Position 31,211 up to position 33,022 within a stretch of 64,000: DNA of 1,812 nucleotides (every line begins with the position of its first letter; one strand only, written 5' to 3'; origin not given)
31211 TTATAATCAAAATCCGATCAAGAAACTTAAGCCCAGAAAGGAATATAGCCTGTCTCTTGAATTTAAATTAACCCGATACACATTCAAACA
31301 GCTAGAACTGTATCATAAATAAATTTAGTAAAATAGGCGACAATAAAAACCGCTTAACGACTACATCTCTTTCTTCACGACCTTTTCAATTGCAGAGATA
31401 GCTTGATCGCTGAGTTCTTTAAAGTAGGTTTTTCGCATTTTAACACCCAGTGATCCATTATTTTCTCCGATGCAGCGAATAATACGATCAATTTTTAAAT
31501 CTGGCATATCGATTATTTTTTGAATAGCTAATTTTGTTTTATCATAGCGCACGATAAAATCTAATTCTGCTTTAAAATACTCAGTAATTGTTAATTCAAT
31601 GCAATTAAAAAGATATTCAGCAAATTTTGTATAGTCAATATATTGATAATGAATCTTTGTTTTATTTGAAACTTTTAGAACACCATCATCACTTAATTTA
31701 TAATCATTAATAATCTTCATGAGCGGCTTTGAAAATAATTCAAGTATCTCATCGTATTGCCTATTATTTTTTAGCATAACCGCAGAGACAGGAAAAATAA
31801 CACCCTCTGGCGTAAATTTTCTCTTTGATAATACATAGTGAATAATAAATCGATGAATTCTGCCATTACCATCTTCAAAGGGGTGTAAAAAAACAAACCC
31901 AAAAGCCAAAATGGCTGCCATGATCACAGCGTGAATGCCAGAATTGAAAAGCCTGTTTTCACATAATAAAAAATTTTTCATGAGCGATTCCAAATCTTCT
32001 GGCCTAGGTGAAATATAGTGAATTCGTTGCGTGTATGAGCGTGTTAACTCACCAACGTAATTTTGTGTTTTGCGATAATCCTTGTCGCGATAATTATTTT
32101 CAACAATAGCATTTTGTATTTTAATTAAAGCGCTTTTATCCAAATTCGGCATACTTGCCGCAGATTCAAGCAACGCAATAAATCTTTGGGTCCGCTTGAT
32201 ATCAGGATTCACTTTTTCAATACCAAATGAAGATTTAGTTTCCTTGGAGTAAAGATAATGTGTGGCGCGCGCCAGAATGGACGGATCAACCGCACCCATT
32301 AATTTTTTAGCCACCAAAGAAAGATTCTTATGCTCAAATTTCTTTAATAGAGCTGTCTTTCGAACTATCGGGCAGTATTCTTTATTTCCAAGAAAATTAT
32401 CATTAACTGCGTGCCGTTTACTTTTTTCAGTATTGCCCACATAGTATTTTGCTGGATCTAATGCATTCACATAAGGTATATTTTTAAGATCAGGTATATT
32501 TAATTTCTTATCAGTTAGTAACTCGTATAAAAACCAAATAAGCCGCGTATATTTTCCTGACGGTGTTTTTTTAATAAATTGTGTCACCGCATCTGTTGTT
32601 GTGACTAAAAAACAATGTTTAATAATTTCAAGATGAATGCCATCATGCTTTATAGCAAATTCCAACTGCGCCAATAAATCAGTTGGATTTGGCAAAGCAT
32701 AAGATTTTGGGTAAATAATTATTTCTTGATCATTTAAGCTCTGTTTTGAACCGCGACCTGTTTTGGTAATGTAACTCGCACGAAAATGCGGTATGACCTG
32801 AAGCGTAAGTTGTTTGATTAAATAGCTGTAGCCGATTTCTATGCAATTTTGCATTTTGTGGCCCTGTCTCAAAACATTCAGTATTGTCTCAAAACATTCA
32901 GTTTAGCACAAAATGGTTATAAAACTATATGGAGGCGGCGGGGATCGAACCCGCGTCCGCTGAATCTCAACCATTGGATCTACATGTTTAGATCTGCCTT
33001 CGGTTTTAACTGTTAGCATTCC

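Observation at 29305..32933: Helicase-Fic two-gene island abutting the tmRNA 3' end, bounded by 50-bp direct repeats and followed by a Fic gene remnant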

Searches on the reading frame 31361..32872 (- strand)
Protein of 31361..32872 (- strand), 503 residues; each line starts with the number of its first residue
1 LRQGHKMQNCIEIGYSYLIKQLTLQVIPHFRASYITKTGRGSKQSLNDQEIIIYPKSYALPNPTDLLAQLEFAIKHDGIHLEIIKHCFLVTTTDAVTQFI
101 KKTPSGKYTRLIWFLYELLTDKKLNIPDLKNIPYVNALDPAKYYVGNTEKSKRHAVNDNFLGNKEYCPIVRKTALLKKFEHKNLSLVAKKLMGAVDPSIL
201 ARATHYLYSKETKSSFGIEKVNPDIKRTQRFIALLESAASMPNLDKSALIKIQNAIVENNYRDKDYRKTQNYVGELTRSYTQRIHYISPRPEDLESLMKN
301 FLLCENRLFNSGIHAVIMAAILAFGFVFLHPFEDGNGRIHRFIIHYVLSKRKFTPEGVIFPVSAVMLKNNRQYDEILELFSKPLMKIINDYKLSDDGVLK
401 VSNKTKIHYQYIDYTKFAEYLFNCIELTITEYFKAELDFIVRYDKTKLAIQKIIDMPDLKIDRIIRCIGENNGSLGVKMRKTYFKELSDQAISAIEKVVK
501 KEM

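Call 7: search_protein_families(library=pfam, proteins=[window:31361-32872:-], max_evalue=0.01)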
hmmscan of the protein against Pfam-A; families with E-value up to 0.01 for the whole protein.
window:31361-32872:- (503 aa): 1 family
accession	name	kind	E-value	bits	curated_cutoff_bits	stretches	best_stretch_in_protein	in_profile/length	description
PF02661.23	Fic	-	7e-17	62.5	24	1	244-348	2-93/93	Fic/DOC family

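Call 9: search_protein_families(library=padloc, proteins=[window:31361-32872:-], max_evalue=0.01)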
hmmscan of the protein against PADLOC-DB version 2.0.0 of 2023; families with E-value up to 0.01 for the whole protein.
window:31361-32872:- (503 aa): 7 families
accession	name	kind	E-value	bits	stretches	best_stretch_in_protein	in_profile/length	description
PDLC04966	PDC-S24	-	6.9e-168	557.5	1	7-501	1-487/497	-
PDLC03963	SoFic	-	9.2e-22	75.9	1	224-379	89-242/361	-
PDLC04840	PDC-S04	-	3.8e-08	31.3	1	228-355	58-181/227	-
PDLC04836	PDC-S04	-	8.5e-07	26.4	1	259-355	103-194/244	-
PDLC04839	PDC-S04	-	1.9e-06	25.7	1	316-352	127-163/205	-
PDLC04837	PDC-S04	-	4.9e-05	20.7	1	316-344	149-179/234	-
PDLC04838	PDC-S04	-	0.0034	15.2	1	327-353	141-167/209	-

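Call 10: search_protein_families(library=ncbifam, proteins=[window:31361-32872:-], max_evalue=0.01)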
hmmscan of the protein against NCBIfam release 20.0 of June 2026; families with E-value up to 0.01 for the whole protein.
window:31361-32872:- (503 aa): 1 family
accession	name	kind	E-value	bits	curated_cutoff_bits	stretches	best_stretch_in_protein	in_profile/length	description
NF046030.1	ProtAdlyltaseSoFic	equivalog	2.4e-05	23.5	550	1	275-378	139-240/361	protein adenylyltransferase Fic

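Call 19: find_homologous_proteins(query=window:31361-32872:-, max_evalue=1e-10)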
Query window:31361-32872:- (503 aa): 4473 proteins with E <= 1e-10 among 8000 candidates; the best 120 are listed.
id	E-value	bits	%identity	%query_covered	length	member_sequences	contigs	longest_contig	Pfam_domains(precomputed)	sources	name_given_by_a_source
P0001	0.0e+0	1026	92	99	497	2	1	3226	PF02661.24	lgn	-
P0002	1.2e-236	804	71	98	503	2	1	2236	PF02661.24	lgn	-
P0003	4.2e-233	793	69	98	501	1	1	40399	PF02661.24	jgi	-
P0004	1.5e-231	787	71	98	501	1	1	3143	PF02661.24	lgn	-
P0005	5.1e-229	779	69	98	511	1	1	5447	PF02661.24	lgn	-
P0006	8.3e-223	759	67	98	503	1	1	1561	PF02661.24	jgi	jgi:hypothetical protein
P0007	8.7e-223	758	67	98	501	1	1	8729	PF02661.24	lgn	-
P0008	4.6e-219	746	65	98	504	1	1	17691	PF02661.24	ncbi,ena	-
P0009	6.9e-218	742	64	98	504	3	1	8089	PF02661.24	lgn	-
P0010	5.6e-217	739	64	98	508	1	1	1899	PF02661.24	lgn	-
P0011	1.1e-211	722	63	99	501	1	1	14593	PF02661.24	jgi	-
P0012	3.4e-209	714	63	98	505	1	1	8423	PF02661.24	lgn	-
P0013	3.0e-208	711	64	98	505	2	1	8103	PF02661.24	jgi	jgi:hypothetical protein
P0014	1.2e-205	702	62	98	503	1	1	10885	PF02661.24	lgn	-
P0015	4.0e-203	694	63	98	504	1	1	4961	PF02661.24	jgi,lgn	-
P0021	5.3e-193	660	60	98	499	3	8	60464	PF02661.24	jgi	jgi:fido (protein-threonine AMPylation protein)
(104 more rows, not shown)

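Call 20: find_encoding_contigs(protein=window:31361-32857:-, flank=10000, max_places=10)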
Protein window:31361-32857:- (498 aa): no gene with exactly this product is on record in the collection.

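Call 21: find_encoding_contigs(protein=P0001, flank=10000, max_places=6)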
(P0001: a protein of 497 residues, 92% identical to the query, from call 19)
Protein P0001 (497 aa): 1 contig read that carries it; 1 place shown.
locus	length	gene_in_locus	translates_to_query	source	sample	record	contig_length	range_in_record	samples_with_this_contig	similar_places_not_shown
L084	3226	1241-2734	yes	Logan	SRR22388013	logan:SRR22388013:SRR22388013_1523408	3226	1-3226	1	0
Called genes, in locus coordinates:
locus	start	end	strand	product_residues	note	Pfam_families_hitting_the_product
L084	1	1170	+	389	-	?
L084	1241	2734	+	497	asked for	PF02661:Fic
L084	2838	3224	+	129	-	?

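Call 22: find_encoding_contigs(protein=P0003, flank=10000, max_places=6)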
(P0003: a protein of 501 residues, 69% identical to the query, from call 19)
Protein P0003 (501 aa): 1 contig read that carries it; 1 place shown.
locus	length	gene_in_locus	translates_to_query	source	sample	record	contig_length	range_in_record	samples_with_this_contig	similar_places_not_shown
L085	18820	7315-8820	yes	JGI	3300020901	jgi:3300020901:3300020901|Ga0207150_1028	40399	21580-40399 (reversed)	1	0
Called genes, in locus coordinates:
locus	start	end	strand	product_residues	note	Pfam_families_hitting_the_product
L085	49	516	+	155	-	-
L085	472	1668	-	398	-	PF02517:Rce1-like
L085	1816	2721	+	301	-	-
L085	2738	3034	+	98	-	PF13591:MerR_2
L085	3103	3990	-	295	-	PF00491:Arginase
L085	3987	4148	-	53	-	-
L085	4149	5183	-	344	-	PF01916:DS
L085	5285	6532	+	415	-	PF12704:MacB_PCD, PF02687:FtsX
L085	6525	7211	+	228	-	PF02463:SMC_N (faint), PF00005:ABC_tran, PF13304:AAA_21 (faint)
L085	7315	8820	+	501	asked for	PF02661:Fic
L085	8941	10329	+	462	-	-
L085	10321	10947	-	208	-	-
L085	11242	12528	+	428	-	PF13167:GTP-bdg_N, PF16897:MMR_HSR1_Xtn (faint), PF16360:GTP-bdg_M, PF01926:MMR_HSR1, PF02421:FeoB_N (weak)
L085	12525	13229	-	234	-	-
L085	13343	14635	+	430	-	PF00709:Adenylsucc_synt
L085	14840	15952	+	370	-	PF05222:AlaDh_PNT_N, PF01262:AlaDh_PNT_C, PF01488:Shikimate_DH (weak), PF02826:2-Hacid_dh_C (weak)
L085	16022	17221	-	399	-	PF13742:tRNA_anti_2, PF01336:tRNA_anti-codon, PF02601:Exonuc_VII_L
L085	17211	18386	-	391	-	PF13173:AAA_14, PF13635:DUF4143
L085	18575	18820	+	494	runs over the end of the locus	-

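Call 32: list_cluster_members(proteins=[P0001, P0121, window:31361-32854:-])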
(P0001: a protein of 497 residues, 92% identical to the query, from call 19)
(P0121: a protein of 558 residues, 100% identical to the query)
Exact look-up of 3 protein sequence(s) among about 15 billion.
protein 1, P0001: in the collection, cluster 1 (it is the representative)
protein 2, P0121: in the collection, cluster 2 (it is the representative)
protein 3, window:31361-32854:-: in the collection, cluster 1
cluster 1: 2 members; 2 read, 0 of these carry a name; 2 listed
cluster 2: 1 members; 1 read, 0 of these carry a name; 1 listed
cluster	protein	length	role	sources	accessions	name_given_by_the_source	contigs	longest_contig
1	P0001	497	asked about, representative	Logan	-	-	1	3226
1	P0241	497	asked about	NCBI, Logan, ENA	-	-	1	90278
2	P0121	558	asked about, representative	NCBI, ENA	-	-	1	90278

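Call 33: find_encoding_contigs(protein=window:31361-32854:-, flank=10000, max_places=10)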
Protein window:31361-32854:- (497 aa): 2 contigs read that carry it; 2 places shown.
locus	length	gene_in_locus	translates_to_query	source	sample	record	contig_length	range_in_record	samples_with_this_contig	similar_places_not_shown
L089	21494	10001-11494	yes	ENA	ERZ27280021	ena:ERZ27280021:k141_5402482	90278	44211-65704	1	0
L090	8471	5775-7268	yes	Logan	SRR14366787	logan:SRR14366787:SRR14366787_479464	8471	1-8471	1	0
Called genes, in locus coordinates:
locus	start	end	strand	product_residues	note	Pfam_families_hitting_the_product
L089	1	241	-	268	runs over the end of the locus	PF01209:Ubie_methyltran (weak), PF13489:Methyltransf_23, PF13847:Methyltransf_31, PF08241:Methyltransf_11, PF08242:Methyltransf_12, PF13649:Methyltransf_25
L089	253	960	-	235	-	PF02592:Vut_1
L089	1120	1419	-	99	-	-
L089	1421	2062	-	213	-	PF02592:Vut_1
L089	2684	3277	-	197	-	PF02627:CMD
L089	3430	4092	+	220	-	PF01177:Asp_Glu_race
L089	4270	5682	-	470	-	-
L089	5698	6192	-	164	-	-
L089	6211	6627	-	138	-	PF01475:FUR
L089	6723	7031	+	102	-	PF04355:BamE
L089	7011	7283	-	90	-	PF03658:Ub-RnfH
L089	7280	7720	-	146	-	PF10604:Polyketide_cyc2 (faint), PF03364:Polyketide_cyc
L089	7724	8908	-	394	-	-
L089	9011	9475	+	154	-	PF01668:SmpB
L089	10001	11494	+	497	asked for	PF02661:Fic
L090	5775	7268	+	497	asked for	PF02661:Fic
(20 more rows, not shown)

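Call 39: find_related_loci(query=A1, collection=viral_contigs, flank=10000)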
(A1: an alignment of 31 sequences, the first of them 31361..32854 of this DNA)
Query A1 (497 aa) in viral_contigs; peptide patterns used: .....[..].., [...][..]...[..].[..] (x = any residue, [..] = any of these).
72 stretches matched a pattern; 9 encode a relative of the query (tblastn E <= 1e-3); 9 distinct loci.
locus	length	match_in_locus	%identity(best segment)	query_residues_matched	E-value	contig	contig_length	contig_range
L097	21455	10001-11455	44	8-495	9e-139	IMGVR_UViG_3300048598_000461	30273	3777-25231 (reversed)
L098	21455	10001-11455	44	8-494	2e-131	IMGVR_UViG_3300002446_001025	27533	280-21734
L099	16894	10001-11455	44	8-494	2e-131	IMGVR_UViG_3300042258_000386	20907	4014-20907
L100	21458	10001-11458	42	8-495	3e-131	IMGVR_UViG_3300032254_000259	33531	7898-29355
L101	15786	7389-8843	44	8-494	3e-131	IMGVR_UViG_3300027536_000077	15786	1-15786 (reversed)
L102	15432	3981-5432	35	2-492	2e-90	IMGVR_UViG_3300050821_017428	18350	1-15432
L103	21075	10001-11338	35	47-495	2e-87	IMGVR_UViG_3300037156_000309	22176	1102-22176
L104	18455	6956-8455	31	3-494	8e-72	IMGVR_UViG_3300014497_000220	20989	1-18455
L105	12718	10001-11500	31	3-494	1e-71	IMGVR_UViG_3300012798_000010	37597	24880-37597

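Call 40: search_solved_structures(query=A1, max_evalue=0.001)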
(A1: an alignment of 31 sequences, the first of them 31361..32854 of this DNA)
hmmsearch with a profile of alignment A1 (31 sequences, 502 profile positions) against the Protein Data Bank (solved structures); distinct sequences matched with E-value up to 0.001: 23.
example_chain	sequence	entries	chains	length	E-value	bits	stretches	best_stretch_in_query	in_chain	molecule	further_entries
9yz5_A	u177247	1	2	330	2.6e-14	56.2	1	281-353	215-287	Protein adenylyltransferase FICD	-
6i7j_A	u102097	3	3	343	2.6e-14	56.1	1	281-353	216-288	Adenosine monophosphate-protein transferase FICD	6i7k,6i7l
6i7g_A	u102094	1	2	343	2.6e-14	56.1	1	281-353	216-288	Adenosine monophosphate-protein transferase FICD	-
6i7i_A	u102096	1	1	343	2.6e-14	56.1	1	281-353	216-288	Adenosine monophosphate-protein transferase FICD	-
4u04_A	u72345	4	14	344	2.6e-14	56.1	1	281-353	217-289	Adenosine monophosphate-protein transferase FICD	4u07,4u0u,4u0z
6i7h_A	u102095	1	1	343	2.6e-14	56.1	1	281-353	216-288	Adenosine monophosphate-protein transferase FICD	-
4u0s_A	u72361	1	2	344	2.7e-14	56.1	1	281-353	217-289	Adenosine monophosphate-protein transferase FICD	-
6zmd_B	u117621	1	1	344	3.3e-14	55.8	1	281-352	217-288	Protein adenylyltransferase FICD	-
7cb8_A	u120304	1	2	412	4.8e-13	52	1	262-377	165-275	Fic-domain containing protein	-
7b7z_A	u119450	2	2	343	4.8e-13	51.9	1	281-353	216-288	Protein adenylyltransferase FICD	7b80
4rgl_A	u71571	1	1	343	6e-10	41.8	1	280-374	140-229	Filamentation induced by cAMP protein Fic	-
3cuc_A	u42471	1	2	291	1.3e-09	40.7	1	283-349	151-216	Protein of unknown function with a Fic domain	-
5jj6_A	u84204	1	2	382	2.5e-08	36.4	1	286-358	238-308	Adenosine monophosphate-protein transferase FICD homolog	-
5jj7_A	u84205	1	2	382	2.5e-08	36.4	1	286-358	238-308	Adenosine monophosphate-protein transferase FICD homolog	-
8cil_A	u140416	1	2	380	5.8e-08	35.2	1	279-373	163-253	Fic family protein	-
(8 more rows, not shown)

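Call 52: predict_structure(alignment_id=A1)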
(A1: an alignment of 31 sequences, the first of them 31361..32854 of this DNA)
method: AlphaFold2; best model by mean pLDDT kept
length: 497 residues; sequences in the alignment: 31
mean_pLDDT: 88.2   pTM: 0.88
mean pLDDT of the five models: 88.2, 88.2, 87.4, 85.4, 84.3
residues with pLDDT >= 90: 278; 70-90: 189; 50-70: 20; < 50: 10
segments of 3 or more residues with pLDDT < 50: 267-276
pLDDT, mean of each block of 10 residues (from residue 1): 89 95 94 90 92 95 97 96 96 96 98 96 95 97 96 96 97 94 87 81 74 67 83 86 87 75 58 51 89 95 93 96 85 89 88 76 82 90 82 83 96 95 86 87 91 89 89 89 93 91
secondary structure, 60 per line:
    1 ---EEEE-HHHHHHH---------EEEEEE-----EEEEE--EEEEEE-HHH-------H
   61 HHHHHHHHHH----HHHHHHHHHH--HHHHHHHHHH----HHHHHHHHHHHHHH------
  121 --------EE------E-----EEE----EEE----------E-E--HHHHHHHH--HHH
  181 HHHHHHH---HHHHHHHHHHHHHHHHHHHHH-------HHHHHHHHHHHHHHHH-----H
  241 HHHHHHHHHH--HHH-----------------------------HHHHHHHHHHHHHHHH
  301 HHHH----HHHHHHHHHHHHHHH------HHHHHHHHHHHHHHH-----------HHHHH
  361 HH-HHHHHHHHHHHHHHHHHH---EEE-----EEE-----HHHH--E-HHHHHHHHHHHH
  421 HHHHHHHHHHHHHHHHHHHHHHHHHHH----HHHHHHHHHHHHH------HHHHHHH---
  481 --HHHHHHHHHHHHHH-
elements in order: E4-7 H9-15 E25-30 E36-40 E43-48 H60-70 H75-84 H87-96 H101-114 E143-145 E150-152 H168-175 H178-187 H191-211 H219-234 H240-250 H285-304 H309-323 H330-344 H356-362 H364-381 E385-387 E393-395 H401-404 H409-447 H452-464 H471-477 H483-496

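Call 54: find_encoding_contigs(protein=P0008, flank=8000, max_places=4)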
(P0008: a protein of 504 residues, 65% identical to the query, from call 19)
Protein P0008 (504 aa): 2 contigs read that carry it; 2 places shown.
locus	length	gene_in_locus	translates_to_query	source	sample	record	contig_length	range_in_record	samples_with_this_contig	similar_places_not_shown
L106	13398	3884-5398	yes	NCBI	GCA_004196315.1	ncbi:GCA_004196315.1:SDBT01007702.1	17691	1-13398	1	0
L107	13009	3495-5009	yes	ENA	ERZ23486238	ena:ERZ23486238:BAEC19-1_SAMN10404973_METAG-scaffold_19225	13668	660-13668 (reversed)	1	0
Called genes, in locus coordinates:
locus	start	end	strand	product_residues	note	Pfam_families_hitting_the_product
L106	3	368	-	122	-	?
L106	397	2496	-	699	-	PF00009:GTP_EFTU, PF22042:EF-G_D2, PF03144:GTP_EFTU_D2, PF14492:EFG_III, PF16658:RF3_C (weak), PF03764:EFG_IV, PF00679:EFG_C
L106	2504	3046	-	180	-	PF00177:Ribosomal_S7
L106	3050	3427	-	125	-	PF00164:Ribosom_S12_S23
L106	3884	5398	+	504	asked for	PF02661:Fic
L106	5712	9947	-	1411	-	PF04997:RNA_pol_Rpb1_1, PF00623:RNA_pol_Rpb1_2, PF04983:RNA_pol_Rpb1_3, PF05000:RNA_pol_Rpb1_4, PF04998:RNA_pol_Rpb1_5, PF21668:RPOC_hybrid (faint)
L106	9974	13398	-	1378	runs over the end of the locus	PF04563:RNA_pol_Rpb2_1, PF04561:RNA_pol_Rpb2_2, PF04565:RNA_pol_Rpb2_3, PF10385:RNA_pol_Rpb2_45, PF00562:RNA_pol_Rpb2_6, PF04560:RNA_pol_Rpb2_7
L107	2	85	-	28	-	PF00009:GTP_EFTU (weak)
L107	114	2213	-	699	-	PF00009:GTP_EFTU, PF22042:EF-G_D2, PF03144:GTP_EFTU_D2, PF14492:EFG_III, PF16658:RF3_C (weak), PF03764:EFG_IV, PF00679:EFG_C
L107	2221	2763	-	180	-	PF00177:Ribosomal_S7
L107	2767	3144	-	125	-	PF00164:Ribosom_S12_S23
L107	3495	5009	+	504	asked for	PF02661:Fic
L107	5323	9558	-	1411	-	PF04997:RNA_pol_Rpb1_1, PF00623:RNA_pol_Rpb1_2, PF04983:RNA_pol_Rpb1_3, PF05000:RNA_pol_Rpb1_4, PF04998:RNA_pol_Rpb1_5, PF21668:RPOC_hybrid (faint)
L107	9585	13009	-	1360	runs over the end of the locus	?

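Call 55: find_encoding_contigs(protein=P0021, flank=8000, max_places=8)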
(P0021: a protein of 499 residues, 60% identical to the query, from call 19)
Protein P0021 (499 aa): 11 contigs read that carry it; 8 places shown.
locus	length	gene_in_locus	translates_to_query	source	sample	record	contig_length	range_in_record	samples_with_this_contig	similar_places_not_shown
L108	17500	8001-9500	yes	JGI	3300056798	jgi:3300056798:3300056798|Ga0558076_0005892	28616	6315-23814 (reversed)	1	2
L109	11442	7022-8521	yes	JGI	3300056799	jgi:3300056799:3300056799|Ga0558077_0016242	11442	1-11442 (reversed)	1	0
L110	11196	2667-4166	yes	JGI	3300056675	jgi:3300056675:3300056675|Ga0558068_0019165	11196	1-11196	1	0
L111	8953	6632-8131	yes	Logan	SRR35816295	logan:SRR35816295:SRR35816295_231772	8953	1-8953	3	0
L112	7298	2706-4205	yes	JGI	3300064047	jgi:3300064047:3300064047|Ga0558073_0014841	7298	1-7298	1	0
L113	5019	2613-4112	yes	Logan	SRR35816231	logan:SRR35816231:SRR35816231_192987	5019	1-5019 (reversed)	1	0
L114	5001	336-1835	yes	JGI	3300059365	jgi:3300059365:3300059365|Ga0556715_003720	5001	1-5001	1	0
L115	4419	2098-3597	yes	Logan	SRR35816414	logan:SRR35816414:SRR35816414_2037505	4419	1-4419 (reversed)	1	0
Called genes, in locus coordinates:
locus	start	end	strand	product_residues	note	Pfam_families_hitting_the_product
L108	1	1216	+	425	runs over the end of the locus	PF13657:Couple_hipA, PF07804:HipA_C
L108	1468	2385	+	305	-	PF00153:Mito_carr (faint)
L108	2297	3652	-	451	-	PF00528:BPD_transp_1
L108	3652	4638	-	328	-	PF19300:BPD_transp_1_N, PF00528:BPD_transp_1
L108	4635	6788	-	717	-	PF00496:SBP_bac_5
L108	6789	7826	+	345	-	PF13353:Fer4_12 (weak), PF04055:Radical_SAM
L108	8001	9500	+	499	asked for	PF02661:Fic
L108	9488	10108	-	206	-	PF01810:LysE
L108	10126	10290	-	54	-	-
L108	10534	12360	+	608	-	-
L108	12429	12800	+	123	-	-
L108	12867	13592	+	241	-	-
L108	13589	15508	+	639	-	-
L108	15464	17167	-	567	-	-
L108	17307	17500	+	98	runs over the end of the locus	-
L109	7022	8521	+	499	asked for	PF02661:Fic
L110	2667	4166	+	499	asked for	PF02661:Fic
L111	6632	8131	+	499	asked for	PF02661:Fic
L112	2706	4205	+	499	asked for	PF02661:Fic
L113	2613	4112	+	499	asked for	PF02661:Fic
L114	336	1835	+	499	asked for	PF02661:Fic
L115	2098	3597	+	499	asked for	PF02661:Fic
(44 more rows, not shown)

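Call 57: fold_search(model_id=the predicted structure, library=pdb)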
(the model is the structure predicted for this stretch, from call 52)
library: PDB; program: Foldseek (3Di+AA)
matches with E <= 10: 217; with E <= 0.001: 36
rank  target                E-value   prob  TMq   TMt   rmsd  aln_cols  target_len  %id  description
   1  8cil_A                2.0e-07  1.00  0.48  0.63   5.2       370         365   17  Crystal structure of Coxiella burnetii Fic protein 2 (released 2023-11-15)
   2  8cil_B                3.5e-07  1.00  0.44  0.59   5.8       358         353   16  Crystal structure of Coxiella burnetii Fic protein 2 (released 2023-11-15)
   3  7cb8_A                1.1e-06  1.00  0.37  0.45   8.7       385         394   15  Structure of a FIC-domain protein from Mycobacterium marinum in complex with CDP (released 2021-08-18)
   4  6i7h                  2.7e-06  1.00  0.33  0.47  11.7       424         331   16  Crystal structure of dimeric FICD mutant K256S (released 2019-09-25)
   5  3zcn_A                3.6e-06  1.00  0.41  0.53   8.3       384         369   16  Fic protein from SHEWANELLA ONEIDENSIS in complex with ATP (released 2013-06-19)
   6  3zec_B                3.8e-06  1.00  0.41  0.52   7.9       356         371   16  Fic protein from SHEWANELLA ONEIDENSIS (E73G mutant) in complex with AMPPNP (released 2013-06-19)
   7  7cb8_B                4.2e-06  1.00  0.40  0.49   8.5       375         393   16  Structure of a FIC-domain protein from Mycobacterium marinum in complex with CDP (released 2021-08-18)
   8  6i7k                  4.2e-06  1.00  0.38  0.53  10.1       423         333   17  Crystal structure of monomeric FICD mutant L258D complexed with MgATP (released 2019-09-25)
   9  3eqx_B                4.4e-06  1.00  0.40  0.53   7.7       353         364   16  CRYSTAL STRUCTURE OF A FIC FAMILY PROTEIN (SO_4266) FROM SHEWANELLA ONEIDENSIS AT 1.6 A RESOLUTION (released 2008-10-14)
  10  6i7g_B                4.4e-06  1.00  0.37  0.52  11.0       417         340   17  Crystal structure of dimeric wild type FICD complexed with ATP (released 2019-09-25)
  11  6i7i                  4.4e-06  1.00  0.32  0.45  11.7       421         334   16  Crystal structure of dimeric FICD mutant K256A complexed with MgATP (released 2019-09-25)
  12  4u0s_B                4.6e-06  1.00  0.34  0.51  11.4       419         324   16  Structure of Eukaryotic fic domain containing protein with ADP (released 2014-12-10)
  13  3cuc_B                5.5e-06  1.00  0.37  0.63   6.2       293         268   19  CRYSTAL STRUCTURE OF A FIC DOMAIN CONTAINING SIGNALING PROTEIN (BT_2513) FROM BACTEROIDES THETAIOTAOMICRON VPI-5482 AT (released 2008-04-29)
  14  6i7l                  6.1e-06  1.00  0.38  0.54   9.8       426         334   17  Crystal structure of monomeric FICD mutant L258D complexed with MgAMP-PNP (released 2019-09-25)
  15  3eqx_A                6.4e-06  1.00  0.39  0.51   8.0       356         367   16  CRYSTAL STRUCTURE OF A FIC FAMILY PROTEIN (SO_4266) FROM SHEWANELLA ONEIDENSIS AT 1.6 A RESOLUTION (released 2008-10-14)
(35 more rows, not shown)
